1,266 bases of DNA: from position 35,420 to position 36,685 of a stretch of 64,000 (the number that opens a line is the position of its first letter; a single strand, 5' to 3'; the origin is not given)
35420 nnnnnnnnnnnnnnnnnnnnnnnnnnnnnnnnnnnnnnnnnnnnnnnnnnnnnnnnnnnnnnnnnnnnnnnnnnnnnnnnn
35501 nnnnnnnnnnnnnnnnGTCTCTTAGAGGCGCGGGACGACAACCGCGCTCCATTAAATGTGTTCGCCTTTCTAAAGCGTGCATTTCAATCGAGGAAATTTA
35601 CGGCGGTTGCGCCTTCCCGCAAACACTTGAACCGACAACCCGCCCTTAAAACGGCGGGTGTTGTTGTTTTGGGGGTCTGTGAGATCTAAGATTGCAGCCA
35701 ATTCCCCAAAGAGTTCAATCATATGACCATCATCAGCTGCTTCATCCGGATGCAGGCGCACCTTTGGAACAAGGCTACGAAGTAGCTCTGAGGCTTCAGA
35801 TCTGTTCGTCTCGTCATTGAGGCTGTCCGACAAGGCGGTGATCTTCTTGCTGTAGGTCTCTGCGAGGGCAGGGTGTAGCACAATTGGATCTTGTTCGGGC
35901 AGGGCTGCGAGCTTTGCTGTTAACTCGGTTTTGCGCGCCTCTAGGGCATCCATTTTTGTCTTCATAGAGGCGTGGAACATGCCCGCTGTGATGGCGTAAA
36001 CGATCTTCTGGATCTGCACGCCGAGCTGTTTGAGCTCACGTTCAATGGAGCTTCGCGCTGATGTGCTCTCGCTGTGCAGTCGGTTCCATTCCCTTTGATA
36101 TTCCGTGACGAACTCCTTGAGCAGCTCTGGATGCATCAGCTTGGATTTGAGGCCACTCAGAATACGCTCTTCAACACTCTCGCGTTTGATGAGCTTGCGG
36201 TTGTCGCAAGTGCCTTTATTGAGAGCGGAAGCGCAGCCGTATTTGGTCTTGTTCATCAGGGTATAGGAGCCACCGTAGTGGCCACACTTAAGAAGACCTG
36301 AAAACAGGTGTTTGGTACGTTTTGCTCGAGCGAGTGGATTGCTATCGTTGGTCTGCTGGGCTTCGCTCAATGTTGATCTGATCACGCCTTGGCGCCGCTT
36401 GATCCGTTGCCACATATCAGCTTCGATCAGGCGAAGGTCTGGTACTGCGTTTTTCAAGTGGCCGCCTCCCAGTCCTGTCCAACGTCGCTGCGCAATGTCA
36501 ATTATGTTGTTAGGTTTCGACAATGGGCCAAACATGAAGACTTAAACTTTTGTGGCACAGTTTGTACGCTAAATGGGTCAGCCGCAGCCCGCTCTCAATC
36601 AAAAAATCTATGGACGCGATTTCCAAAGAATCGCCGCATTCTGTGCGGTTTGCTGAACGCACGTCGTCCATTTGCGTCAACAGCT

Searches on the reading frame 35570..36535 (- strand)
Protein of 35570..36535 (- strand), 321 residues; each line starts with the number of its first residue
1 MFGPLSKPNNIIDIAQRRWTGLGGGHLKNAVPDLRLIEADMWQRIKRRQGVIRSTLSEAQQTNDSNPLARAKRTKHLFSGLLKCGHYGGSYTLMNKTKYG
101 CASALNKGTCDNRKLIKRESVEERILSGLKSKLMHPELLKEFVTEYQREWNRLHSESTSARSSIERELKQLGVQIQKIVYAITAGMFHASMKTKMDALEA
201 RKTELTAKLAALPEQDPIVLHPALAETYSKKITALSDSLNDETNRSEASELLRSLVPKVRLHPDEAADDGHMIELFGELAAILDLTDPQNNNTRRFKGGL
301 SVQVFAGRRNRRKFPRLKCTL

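Call 4: search_protein_families(library=pfam, proteins=[window:35570-36535:-])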
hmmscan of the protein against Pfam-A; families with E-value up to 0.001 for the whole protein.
window:35570-36535:- (321 aa): 1 family
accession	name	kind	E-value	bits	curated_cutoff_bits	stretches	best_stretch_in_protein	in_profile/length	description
PF13408.12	Zn_ribbon_recom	-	2.9e-07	31.2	25.3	1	77-129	1-57/58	Recombinase zinc beta ribbon domain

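Call 6: search_protein_families(library=ncbifam, proteins=[window:35570-36535:-], max_evalue=0.00001)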
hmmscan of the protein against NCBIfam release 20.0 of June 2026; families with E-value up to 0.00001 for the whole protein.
window:35570-36535:- (321 aa): 1 family
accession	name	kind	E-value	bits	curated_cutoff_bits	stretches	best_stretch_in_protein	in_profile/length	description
NF041201.1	recomb_XisF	equivalog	5.5e-06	25.6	375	1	55-173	274-394/465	fdxN element excision recombinase XisF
